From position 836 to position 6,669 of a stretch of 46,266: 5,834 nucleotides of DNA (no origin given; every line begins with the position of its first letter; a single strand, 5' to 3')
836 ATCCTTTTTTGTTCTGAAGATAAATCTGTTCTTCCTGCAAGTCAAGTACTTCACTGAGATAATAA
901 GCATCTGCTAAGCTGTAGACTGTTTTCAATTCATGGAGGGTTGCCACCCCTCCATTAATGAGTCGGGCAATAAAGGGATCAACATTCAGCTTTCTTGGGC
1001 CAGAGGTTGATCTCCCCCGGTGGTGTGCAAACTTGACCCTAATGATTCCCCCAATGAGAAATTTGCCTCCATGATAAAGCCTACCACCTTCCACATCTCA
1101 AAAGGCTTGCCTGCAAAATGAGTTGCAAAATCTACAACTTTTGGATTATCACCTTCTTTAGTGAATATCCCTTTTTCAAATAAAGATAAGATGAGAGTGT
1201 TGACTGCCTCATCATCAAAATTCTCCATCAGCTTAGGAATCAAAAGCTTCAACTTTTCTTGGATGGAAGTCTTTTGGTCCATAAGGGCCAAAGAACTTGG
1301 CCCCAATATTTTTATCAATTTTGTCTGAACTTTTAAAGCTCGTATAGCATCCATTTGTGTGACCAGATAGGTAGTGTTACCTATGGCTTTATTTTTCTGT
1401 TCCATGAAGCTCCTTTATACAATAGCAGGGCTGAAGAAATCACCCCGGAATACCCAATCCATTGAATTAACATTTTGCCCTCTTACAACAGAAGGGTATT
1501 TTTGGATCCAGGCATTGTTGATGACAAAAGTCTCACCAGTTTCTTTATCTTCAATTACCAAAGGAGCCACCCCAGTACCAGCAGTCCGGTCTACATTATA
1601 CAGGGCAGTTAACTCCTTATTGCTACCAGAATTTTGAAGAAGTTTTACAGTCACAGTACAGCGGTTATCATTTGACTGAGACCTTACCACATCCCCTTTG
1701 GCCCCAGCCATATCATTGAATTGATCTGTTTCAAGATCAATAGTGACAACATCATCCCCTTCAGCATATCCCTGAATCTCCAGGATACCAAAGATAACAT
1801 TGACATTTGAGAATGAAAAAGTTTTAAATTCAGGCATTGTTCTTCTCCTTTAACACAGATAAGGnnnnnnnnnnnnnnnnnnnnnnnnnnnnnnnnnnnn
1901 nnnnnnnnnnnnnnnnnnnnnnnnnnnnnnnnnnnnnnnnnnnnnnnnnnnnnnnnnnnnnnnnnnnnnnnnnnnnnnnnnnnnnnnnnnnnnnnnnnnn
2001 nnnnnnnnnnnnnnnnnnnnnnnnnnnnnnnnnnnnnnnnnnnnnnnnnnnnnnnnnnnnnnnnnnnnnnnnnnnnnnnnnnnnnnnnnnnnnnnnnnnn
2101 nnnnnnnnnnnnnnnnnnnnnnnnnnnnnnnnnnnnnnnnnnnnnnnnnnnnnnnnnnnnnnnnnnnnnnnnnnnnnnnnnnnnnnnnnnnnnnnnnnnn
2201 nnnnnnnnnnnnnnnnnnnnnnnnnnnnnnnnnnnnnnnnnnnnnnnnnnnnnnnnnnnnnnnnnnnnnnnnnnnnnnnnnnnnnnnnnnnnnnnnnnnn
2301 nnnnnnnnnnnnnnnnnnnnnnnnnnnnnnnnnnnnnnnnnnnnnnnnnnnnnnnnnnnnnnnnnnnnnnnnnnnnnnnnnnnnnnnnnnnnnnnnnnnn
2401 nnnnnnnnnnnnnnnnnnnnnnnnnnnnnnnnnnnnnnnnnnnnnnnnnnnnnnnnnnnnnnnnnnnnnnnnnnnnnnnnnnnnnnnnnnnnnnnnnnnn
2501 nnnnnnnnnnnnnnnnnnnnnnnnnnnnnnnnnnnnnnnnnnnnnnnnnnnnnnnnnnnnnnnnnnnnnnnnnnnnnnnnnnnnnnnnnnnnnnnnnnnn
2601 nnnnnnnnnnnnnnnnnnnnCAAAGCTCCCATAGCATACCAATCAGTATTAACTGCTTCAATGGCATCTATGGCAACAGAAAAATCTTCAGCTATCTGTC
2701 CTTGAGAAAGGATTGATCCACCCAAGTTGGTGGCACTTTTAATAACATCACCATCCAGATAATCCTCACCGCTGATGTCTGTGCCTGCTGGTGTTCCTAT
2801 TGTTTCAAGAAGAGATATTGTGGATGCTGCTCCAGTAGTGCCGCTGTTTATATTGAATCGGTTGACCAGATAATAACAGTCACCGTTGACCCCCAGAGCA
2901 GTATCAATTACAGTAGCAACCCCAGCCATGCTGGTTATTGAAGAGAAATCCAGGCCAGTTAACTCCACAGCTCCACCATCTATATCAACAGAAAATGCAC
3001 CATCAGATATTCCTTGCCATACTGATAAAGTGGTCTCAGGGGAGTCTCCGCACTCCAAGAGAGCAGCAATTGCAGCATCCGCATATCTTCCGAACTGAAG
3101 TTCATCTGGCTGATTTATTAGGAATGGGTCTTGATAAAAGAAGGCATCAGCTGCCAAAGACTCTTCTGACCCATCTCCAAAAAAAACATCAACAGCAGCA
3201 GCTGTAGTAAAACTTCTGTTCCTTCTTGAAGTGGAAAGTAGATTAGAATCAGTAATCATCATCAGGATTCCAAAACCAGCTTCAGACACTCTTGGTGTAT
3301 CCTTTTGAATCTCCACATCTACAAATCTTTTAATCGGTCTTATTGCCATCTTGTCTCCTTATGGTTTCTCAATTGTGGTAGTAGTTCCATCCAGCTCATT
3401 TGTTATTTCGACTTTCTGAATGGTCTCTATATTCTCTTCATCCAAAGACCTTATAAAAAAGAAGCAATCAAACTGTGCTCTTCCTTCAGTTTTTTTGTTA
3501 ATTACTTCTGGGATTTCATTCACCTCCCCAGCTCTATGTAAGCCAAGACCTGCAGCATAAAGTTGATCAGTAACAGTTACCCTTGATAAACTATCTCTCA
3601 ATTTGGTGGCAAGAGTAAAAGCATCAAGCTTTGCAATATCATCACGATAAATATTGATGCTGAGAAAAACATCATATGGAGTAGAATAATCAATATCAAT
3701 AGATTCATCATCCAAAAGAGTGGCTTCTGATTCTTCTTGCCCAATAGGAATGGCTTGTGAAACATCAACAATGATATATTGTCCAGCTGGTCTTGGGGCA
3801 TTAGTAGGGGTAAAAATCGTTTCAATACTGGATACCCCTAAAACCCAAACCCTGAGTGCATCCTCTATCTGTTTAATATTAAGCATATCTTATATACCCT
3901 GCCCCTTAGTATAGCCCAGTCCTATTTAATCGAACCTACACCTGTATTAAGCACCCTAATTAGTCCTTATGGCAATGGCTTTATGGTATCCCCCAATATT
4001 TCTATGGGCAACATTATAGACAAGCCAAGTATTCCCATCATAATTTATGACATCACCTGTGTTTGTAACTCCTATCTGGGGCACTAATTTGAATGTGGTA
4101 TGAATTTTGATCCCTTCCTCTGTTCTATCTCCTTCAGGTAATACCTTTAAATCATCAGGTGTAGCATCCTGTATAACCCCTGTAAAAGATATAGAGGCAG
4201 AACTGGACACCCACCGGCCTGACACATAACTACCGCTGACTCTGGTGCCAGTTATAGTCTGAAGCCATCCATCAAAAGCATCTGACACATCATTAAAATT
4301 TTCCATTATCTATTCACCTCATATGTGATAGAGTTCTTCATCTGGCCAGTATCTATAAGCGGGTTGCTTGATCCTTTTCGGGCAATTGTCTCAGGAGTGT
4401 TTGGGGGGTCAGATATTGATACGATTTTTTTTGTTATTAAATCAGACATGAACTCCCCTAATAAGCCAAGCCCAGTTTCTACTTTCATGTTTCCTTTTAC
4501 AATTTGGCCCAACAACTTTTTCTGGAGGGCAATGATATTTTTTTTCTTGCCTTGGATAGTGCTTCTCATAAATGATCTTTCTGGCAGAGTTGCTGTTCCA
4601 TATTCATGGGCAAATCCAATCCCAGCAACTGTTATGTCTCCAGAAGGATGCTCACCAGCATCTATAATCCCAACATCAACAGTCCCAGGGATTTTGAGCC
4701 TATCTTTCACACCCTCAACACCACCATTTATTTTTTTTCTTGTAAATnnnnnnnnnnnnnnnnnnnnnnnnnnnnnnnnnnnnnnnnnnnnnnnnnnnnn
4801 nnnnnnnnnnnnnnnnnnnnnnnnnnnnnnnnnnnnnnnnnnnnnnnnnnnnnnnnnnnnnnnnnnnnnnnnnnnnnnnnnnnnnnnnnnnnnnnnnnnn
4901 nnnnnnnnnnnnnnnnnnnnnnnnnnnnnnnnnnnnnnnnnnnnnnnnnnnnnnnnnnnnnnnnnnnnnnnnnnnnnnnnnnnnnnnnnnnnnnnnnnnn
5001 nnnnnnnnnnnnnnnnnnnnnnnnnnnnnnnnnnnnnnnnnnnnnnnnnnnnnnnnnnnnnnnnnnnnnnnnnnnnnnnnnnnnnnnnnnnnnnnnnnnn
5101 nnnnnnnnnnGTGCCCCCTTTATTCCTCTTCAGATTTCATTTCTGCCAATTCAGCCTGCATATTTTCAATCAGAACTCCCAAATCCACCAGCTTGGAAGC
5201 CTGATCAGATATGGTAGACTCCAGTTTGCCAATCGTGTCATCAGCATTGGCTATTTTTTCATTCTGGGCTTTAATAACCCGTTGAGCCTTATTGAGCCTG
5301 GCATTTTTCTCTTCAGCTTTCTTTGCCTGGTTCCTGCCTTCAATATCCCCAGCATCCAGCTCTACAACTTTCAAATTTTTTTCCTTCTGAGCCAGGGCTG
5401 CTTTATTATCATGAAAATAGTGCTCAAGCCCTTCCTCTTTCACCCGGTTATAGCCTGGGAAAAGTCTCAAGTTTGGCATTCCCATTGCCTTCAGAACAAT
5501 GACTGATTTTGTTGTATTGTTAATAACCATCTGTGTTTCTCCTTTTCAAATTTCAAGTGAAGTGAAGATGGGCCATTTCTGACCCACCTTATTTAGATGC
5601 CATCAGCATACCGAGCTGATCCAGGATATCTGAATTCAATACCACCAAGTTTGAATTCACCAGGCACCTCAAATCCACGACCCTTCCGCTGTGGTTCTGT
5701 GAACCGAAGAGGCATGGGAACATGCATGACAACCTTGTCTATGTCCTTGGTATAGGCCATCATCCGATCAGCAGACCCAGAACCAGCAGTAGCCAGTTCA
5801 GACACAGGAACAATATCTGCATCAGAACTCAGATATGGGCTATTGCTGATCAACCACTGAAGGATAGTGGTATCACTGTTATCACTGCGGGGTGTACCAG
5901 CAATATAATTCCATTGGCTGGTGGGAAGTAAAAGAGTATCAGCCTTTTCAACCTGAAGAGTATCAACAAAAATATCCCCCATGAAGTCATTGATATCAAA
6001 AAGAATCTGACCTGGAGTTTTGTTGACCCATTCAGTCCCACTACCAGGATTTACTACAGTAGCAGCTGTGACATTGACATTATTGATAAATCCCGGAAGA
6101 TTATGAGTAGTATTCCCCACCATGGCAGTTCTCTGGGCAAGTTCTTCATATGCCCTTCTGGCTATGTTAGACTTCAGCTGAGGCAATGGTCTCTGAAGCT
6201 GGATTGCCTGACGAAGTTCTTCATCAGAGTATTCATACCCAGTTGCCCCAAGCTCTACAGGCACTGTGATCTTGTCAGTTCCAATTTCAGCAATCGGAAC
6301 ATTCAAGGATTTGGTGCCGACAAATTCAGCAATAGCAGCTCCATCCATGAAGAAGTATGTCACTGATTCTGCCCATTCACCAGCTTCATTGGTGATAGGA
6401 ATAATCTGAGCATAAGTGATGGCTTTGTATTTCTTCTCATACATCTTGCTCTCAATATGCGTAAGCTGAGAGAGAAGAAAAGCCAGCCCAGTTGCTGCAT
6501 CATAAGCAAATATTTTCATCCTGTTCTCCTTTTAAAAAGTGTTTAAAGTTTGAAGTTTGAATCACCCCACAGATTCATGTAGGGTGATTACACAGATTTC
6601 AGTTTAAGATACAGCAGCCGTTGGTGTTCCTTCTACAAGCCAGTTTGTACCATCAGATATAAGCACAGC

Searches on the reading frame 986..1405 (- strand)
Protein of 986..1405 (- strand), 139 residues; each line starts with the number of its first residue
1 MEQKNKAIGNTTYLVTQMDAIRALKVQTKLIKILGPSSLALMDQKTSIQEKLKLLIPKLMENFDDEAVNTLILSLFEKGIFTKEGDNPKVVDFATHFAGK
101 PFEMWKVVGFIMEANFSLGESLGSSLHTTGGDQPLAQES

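Call 51: search_protein_families(library=pfam, proteins=[window:986-1405:-], max_evalue=0.01)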
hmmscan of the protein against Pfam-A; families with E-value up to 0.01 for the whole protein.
window:986-1405:- (139 aa): 1 family
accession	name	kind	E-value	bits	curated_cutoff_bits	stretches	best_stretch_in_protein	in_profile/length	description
PF21822.3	Phage_TAC_15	-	1.5e-15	58.3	22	1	9-117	1-117/127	Phage tail assembly chaperone protein, TAC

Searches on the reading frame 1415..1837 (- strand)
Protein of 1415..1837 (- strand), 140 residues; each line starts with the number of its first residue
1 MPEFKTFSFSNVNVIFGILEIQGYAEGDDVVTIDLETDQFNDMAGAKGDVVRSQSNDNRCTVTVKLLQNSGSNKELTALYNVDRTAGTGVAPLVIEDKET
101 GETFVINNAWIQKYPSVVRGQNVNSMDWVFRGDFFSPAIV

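Call 6: search_protein_families(library=pfam, proteins=[window:1415-1837:-], max_evalue=0.01)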
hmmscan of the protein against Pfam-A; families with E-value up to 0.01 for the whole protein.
window:1415-1837:- (140 aa): 1 family
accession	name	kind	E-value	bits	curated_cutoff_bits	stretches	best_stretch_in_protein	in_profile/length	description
PF11681.13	KPP10_Orf10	-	8e-17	61.9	25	1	6-131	3-135/144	Bacteriophage KPP10, Structural protein ORF10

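Call 7: search_protein_families(library=phrogs, proteins=[window:1415-1837:-], max_evalue=0.001)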
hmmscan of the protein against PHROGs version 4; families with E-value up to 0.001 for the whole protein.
window:1415-1837:- (140 aa): 1 family
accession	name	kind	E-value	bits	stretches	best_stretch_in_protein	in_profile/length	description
phrog_280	-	head and packaging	2.5e-35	122.5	1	4-131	3-129/143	virion structural protein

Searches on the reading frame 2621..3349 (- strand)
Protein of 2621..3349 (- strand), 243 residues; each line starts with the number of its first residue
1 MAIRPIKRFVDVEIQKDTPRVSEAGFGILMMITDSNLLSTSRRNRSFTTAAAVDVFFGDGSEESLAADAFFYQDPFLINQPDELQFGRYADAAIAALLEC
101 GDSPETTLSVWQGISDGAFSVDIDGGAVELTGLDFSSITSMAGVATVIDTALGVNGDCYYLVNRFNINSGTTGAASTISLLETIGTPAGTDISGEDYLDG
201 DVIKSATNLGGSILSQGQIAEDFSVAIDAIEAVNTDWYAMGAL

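Call 95: search_solved_structures(query=window:2621-3349:-, max_evalue=0.1, show_alignments=5)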
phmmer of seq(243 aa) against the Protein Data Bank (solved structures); distinct sequences matched with E-value up to 0.1: 5.
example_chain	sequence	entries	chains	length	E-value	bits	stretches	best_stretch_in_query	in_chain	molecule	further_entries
7kh1_A6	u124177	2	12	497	1.2e-16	64.4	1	7-195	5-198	tail sheath protein, gp6 | Tail sheath protein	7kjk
8env_A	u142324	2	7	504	1.4e-11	47.8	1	29-165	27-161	Sheath protein gp31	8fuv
8fvg_A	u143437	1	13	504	1.4e-11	47.8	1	29-165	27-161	Sheath protein gp31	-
9b42_S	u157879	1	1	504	4.6e-11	46.1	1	29-163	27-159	gp32 Sheath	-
9zdk_S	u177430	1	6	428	0.031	17.2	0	9-150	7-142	gp76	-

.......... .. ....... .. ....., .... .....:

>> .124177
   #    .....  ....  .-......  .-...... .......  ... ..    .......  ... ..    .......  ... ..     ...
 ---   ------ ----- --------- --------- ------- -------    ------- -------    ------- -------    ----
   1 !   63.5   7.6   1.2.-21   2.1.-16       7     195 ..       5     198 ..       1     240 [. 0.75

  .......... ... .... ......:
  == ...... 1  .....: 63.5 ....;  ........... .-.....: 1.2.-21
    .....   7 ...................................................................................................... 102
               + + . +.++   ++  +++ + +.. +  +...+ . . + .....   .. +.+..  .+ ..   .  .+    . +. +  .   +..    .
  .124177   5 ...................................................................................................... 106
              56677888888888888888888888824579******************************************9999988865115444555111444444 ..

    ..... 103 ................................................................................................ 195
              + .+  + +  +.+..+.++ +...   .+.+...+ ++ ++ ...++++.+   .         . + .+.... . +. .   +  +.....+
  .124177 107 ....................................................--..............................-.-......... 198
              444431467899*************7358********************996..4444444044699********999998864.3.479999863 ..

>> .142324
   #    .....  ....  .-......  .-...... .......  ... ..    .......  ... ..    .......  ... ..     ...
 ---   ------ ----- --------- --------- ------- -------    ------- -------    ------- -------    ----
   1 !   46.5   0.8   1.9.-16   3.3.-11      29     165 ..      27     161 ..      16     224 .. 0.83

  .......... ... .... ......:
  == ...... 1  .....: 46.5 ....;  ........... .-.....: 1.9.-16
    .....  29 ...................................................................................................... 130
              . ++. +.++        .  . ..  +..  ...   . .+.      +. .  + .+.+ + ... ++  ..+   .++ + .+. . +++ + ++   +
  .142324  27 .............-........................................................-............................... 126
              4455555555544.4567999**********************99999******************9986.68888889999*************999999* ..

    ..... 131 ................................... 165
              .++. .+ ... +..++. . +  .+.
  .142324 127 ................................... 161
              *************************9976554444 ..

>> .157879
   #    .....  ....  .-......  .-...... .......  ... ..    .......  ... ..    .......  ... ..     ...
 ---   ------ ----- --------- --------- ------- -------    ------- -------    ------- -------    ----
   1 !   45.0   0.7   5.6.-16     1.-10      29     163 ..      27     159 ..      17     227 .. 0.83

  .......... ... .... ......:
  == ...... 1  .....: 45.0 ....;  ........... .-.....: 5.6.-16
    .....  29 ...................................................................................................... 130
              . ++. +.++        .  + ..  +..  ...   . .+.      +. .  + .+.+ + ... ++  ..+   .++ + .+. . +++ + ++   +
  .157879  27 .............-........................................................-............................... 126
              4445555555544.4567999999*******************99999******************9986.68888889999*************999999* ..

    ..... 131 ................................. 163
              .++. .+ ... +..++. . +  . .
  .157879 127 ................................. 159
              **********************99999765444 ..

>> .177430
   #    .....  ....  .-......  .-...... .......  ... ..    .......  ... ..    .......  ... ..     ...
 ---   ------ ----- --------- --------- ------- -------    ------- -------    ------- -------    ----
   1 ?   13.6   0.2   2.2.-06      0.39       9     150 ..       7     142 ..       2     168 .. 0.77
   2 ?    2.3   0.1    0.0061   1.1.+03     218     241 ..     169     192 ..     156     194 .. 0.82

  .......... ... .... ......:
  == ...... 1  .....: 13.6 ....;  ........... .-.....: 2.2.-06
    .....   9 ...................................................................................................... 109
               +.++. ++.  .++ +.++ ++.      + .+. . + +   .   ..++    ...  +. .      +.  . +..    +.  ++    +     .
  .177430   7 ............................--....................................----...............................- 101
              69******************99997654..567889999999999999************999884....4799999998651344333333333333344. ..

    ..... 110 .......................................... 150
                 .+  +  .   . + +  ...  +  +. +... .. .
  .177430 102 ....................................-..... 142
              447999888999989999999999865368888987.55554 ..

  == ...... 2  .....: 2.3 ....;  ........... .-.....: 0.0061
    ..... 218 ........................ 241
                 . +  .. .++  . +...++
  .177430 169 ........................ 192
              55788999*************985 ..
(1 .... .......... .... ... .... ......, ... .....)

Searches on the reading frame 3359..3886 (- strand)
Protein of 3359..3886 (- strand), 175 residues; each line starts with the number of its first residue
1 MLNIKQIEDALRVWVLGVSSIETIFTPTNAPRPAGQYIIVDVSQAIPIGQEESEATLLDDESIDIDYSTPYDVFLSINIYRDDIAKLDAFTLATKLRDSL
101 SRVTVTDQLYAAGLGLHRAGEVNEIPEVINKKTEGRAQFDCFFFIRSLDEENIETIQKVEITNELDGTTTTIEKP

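Call 6: search_protein_families(library=pfam, proteins=[window:3359-3886:-], max_evalue=0.01)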
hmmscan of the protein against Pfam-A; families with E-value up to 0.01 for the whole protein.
window:3359-3886:- (175 aa): 1 family
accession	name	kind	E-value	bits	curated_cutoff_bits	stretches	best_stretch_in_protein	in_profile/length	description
PF23961.1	Phage_tail_terminator_9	-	3e-23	82.7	27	1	5-163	1-149/153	Phage neck terminator protein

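Call 7: search_protein_families(library=phrogs, proteins=[window:3359-3886:-], max_evalue=0.001)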
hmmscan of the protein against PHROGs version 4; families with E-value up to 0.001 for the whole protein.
window:3359-3886:- (175 aa): 4 families
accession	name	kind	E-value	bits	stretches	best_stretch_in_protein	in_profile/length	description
phrog_6588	-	unknown function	1.4e-11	45.6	1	4-165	3-164/176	-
phrog_1973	-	unknown function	1e-07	32.5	1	6-161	22-175/181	-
phrog_1232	-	connector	5.1e-07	30.3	1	67-166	64-161/164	tail terminator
phrog_6920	-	unknown function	2.8e-05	24.7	1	34-162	40-158/170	-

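Call 44: search_solved_structures(query=window:3359-3886:-, max_evalue=1, show_alignments=2)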
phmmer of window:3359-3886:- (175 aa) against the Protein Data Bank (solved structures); distinct sequences matched with E-value up to 1: 1.
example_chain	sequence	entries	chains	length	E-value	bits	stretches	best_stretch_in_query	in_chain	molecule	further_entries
8hdr_G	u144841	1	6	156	0.8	12.9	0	112-158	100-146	Pam3 terminator protein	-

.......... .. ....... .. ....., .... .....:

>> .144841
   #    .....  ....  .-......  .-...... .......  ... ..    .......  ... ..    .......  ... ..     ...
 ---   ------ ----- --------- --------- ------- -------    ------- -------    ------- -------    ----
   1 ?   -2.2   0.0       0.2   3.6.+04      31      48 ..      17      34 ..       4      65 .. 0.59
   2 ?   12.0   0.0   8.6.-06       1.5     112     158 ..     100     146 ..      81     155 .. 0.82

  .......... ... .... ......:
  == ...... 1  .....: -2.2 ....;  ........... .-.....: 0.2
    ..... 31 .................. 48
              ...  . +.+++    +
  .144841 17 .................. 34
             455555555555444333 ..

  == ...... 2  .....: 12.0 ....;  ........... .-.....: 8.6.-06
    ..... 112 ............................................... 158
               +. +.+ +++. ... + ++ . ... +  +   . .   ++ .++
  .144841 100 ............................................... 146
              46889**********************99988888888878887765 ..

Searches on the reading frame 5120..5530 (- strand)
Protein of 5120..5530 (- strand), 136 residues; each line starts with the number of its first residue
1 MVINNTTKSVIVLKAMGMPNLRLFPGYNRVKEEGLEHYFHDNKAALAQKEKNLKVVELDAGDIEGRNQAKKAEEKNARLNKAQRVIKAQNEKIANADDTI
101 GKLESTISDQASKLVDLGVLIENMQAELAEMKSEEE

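Call 83: search_protein_families(library=pfam, proteins=[window:5120-5530:-], max_evalue=0.01)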
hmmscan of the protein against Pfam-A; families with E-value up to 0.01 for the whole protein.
window:5120-5530:- (136 aa): 1 family
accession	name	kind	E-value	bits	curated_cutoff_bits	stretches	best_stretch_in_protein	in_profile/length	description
PF08614.16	ATG16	-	0.0045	17.6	33.7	1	69-131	101-163/200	Autophagy protein 16 (ATG16)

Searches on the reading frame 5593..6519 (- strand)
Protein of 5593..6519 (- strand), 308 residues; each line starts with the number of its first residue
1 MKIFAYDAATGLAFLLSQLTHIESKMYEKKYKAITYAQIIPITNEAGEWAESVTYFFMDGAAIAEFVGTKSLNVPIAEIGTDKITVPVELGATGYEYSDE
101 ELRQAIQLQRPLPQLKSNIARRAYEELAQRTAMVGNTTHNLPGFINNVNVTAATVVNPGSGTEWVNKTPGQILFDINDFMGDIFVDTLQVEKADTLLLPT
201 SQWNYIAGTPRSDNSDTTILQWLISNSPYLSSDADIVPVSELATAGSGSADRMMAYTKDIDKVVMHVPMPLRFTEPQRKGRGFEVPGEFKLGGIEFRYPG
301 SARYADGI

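Call 6: search_protein_families(library=pfam, proteins=[window:5593-6519:-], max_evalue=0.01)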
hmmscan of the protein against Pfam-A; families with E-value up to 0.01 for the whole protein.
window:5593-6519:- (308 aa): 1 family
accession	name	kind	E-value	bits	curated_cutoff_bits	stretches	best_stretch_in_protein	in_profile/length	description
PF09950.15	Major_capside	-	1.9e-65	221.2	26.8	1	64-308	3-251/251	Major capsid protein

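Call 7: search_protein_families(library=phrogs, proteins=[window:5593-6519:-], max_evalue=0.001)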
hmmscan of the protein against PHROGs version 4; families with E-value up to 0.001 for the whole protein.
window:5593-6519:- (308 aa): 1 family
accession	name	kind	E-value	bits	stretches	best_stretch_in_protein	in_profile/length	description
phrog_264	-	head and packaging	1.2e-85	288.3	1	7-308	23-321/321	major head protein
